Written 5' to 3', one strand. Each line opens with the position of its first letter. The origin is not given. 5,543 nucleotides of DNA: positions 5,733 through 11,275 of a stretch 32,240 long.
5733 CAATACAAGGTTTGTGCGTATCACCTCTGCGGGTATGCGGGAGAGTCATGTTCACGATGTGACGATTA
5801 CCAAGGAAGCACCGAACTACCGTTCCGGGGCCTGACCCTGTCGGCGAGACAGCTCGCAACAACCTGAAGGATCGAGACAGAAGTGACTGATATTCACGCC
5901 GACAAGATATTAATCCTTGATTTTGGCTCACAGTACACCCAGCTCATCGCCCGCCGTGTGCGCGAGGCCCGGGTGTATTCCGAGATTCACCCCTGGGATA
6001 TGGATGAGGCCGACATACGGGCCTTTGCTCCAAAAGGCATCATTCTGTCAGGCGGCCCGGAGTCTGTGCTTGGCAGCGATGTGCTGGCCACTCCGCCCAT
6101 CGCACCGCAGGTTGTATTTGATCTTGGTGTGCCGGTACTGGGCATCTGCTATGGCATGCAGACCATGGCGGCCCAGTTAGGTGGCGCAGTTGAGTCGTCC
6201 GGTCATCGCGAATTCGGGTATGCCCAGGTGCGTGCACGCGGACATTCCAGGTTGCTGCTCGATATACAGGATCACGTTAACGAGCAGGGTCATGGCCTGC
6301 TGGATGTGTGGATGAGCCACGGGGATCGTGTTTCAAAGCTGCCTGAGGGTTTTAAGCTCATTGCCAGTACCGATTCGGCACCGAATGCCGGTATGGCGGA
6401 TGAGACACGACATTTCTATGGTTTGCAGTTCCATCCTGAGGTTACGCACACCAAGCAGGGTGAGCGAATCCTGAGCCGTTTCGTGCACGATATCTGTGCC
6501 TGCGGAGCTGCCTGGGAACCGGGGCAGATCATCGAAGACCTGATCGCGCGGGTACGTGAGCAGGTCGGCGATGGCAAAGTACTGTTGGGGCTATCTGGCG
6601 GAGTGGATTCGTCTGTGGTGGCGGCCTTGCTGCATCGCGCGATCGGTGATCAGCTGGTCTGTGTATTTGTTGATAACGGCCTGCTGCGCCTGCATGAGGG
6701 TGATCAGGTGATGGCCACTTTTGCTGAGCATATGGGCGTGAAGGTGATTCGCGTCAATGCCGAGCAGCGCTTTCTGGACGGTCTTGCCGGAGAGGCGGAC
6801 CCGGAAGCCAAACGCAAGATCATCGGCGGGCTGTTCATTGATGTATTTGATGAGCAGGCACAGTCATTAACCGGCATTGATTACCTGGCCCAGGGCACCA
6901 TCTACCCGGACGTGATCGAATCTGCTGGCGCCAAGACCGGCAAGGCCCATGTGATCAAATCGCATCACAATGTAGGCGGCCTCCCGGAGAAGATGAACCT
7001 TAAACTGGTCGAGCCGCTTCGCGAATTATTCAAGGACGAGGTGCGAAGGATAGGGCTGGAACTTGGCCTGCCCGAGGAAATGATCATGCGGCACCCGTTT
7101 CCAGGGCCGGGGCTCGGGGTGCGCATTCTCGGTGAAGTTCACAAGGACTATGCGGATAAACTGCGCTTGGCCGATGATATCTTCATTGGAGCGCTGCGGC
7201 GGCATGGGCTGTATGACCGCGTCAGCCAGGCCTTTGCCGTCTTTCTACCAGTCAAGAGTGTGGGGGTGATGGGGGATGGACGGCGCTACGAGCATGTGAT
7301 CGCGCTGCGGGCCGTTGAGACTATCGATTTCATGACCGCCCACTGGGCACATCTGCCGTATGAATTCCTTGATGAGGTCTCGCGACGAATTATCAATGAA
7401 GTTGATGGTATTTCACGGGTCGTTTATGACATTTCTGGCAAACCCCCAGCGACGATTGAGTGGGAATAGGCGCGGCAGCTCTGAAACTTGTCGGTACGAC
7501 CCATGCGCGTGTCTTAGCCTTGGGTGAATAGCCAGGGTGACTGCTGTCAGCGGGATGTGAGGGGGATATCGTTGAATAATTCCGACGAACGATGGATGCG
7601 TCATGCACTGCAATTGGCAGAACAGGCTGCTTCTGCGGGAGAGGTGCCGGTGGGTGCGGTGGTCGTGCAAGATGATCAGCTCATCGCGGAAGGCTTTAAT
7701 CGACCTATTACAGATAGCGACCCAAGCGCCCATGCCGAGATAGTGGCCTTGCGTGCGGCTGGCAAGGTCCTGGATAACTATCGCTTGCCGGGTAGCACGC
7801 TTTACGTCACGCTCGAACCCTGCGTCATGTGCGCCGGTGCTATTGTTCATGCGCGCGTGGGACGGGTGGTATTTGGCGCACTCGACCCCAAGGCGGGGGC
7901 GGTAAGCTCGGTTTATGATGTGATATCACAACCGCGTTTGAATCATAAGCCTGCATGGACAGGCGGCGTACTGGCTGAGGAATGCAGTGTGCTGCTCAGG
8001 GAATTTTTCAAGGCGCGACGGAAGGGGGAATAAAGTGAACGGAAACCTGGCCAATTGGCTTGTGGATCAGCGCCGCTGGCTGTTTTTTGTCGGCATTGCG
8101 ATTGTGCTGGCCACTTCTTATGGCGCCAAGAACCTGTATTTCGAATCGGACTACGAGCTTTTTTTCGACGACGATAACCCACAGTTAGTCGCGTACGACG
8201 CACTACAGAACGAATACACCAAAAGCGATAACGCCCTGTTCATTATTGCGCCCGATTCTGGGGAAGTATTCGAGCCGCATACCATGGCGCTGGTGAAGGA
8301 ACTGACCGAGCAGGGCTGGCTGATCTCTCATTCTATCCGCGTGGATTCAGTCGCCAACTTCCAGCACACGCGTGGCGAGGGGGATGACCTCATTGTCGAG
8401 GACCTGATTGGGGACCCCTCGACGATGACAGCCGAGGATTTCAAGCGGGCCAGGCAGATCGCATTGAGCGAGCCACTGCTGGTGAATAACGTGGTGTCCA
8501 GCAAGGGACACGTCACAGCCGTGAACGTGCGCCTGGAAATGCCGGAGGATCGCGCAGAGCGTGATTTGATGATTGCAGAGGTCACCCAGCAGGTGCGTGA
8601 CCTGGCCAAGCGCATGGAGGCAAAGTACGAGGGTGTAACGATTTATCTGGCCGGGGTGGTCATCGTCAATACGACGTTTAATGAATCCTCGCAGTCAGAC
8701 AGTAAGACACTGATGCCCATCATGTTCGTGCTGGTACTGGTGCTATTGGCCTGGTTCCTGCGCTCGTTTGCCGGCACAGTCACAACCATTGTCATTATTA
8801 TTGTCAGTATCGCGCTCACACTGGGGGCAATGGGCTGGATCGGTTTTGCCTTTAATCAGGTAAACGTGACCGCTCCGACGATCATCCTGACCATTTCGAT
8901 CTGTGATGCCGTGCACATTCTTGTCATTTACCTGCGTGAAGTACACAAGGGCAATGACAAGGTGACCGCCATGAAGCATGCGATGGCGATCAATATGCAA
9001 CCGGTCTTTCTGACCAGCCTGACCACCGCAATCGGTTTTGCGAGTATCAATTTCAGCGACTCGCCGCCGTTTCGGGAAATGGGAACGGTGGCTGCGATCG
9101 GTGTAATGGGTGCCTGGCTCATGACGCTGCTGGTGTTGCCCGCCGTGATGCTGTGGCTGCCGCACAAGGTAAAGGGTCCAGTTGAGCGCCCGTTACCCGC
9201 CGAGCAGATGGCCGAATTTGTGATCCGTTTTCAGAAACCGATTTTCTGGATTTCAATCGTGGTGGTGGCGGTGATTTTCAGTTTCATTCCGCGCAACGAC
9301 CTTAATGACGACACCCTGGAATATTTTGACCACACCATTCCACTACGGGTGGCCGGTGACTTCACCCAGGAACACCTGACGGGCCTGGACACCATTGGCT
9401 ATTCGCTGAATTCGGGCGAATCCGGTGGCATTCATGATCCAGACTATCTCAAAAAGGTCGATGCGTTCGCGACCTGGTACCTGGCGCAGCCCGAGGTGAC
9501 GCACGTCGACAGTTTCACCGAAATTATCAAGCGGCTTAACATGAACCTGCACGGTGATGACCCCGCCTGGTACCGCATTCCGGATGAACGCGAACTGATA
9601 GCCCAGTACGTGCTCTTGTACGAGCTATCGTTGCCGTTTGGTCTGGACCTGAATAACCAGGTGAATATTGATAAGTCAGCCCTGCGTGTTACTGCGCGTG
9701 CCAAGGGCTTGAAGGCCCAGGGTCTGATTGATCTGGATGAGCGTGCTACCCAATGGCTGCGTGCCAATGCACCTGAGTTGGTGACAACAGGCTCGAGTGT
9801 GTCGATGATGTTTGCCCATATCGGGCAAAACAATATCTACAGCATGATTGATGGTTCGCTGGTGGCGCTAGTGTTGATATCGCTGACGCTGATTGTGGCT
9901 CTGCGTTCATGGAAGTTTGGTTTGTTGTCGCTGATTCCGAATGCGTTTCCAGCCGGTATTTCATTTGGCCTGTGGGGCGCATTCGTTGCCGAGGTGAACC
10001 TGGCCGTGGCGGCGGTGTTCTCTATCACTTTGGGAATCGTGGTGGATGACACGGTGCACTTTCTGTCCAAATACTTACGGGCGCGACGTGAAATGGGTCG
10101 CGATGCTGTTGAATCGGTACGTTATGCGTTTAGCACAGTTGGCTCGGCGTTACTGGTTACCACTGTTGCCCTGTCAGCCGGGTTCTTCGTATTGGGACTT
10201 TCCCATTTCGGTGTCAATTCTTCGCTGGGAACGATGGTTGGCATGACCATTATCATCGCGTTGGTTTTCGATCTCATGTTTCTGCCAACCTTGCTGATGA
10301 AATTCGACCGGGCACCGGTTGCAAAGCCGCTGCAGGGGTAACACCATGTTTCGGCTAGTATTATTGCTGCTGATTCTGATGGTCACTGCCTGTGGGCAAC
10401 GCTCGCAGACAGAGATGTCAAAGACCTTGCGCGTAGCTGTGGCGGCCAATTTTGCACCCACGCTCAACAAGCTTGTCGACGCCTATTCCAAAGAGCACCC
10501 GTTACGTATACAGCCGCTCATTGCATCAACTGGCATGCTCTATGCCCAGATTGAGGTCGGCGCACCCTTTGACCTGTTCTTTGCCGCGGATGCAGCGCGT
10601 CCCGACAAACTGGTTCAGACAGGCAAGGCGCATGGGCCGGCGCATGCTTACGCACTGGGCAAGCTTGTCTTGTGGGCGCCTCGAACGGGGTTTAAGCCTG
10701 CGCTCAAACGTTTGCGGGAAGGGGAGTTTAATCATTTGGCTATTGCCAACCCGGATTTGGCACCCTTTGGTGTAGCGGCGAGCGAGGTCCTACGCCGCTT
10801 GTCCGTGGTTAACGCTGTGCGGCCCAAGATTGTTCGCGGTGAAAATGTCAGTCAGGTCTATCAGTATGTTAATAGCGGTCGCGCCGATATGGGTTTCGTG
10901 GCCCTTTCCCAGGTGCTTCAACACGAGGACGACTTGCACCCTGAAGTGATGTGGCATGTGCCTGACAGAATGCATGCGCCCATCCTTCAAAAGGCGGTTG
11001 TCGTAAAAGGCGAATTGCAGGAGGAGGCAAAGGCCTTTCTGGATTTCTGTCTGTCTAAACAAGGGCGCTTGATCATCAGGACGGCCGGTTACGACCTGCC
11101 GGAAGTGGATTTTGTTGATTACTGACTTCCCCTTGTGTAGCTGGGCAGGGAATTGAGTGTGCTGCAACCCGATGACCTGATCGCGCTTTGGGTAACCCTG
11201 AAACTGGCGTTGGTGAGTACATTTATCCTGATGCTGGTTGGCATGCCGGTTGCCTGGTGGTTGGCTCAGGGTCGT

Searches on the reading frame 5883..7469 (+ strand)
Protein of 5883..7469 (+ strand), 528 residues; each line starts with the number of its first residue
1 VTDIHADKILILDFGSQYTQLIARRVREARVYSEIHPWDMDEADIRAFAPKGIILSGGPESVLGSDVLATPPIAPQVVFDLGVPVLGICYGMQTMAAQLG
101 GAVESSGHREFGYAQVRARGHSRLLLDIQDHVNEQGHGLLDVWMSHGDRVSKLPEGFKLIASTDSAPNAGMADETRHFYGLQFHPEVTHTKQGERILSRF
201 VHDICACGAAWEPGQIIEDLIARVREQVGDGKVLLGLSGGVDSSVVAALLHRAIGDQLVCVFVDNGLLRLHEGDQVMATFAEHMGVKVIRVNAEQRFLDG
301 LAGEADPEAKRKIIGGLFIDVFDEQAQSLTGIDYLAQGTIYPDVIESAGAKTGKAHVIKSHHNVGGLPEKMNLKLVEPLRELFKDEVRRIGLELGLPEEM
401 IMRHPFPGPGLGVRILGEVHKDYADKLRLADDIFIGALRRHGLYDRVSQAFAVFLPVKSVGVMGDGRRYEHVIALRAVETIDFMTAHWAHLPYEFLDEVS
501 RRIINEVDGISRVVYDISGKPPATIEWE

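Call 9: search_protein_families(library=pfam, proteins=[window:5883-7469:+], max_evalue=0.001)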
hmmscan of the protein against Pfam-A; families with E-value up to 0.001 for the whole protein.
window:5883-7469:+ (528 aa): 6 families
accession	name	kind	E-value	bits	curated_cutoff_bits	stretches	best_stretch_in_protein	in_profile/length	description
PF00958.27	GMP_synt_C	-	3.9e-43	145.9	27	1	438-527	3-92/92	GMP synthase C terminal domain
PF00117.34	GATase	-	3e-40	138.3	22.8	1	10-203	1-189/190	Glutamine amidotransferase class-I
PF02540.23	NAD_synthase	-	1.4e-10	41.2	21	1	218-293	6-81/242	NAD synthase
PF07722.19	Peptidase_C26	-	2.3e-08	34.5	20.5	1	80-186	103-219/219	Peptidase C26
PF03054.22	tRNA_Me_trans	-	1.4e-05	25.3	20.6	1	232-268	2-37/202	tRNA methyl transferase HUP domain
PF00733.27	Asn_synthase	-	0.00023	21.4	21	1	224-255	10-42/354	Asparagine synthase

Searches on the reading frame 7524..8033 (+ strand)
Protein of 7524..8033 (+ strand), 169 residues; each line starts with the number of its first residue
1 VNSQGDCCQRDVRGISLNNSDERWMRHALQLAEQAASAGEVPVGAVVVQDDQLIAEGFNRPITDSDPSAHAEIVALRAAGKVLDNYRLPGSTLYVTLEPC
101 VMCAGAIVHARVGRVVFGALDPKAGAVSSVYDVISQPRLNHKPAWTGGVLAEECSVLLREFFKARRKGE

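Call 79: search_protein_families(library=padloc, proteins=[window:7524-8033:+], max_evalue=0.001)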
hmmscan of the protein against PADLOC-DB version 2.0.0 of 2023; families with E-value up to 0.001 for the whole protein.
window:7524-8033:+ (169 aa): 1 family
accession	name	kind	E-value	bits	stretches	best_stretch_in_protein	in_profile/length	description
PDLC02373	dCTPase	-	1.4e-09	35.4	1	68-117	438-485/630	-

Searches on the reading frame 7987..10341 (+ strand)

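Call 9: search_protein_families(library=pfam, proteins=[window:7987-10341:+], max_evalue=0.001)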
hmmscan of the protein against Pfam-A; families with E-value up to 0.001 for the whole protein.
window:7987-10341:+ (784 aa): 4 families
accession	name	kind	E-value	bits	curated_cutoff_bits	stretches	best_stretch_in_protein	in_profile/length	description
PF03176.21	MMPL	-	7.7e-35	120.8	20.5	2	80-392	26-303/333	MMPL family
PF02460.24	Patched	-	1.2e-08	35.3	23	1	252-388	19-154/156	Patched SSD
PF00873.25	ACR_tran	-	6.1e-08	31.3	28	1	179-389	280-487/1021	AcrB/AcrD/AcrF family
PF12349.14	Sterol-sensing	-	1.4e-07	31.9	22.3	1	264-388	9-133/153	Sterol-sensing domain of SREBP cleavage-activation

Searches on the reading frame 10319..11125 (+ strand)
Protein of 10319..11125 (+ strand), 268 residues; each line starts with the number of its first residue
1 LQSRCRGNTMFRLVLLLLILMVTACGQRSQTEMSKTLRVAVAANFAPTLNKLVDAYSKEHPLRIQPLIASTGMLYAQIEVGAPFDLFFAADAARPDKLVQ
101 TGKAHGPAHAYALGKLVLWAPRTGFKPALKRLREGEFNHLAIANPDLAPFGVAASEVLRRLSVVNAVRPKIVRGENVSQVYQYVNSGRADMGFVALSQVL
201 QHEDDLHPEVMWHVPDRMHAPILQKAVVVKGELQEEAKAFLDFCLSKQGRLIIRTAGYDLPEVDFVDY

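Call 9: search_protein_families(library=pfam, proteins=[window:10319-11125:+], max_evalue=0.001)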
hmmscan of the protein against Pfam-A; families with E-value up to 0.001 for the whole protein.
window:10319-11125:+ (268 aa): 2 families
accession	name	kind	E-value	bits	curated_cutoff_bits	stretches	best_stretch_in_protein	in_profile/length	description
PF13531.11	SBP_bac_11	-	4.7e-50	170.9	25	1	37-258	1-226/227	Bacterial extracellular solute-binding protein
PF01547.30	SBP_bac_1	-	1.6e-10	41.9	26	1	42-249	1-305/307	Bacterial extracellular solute-binding protein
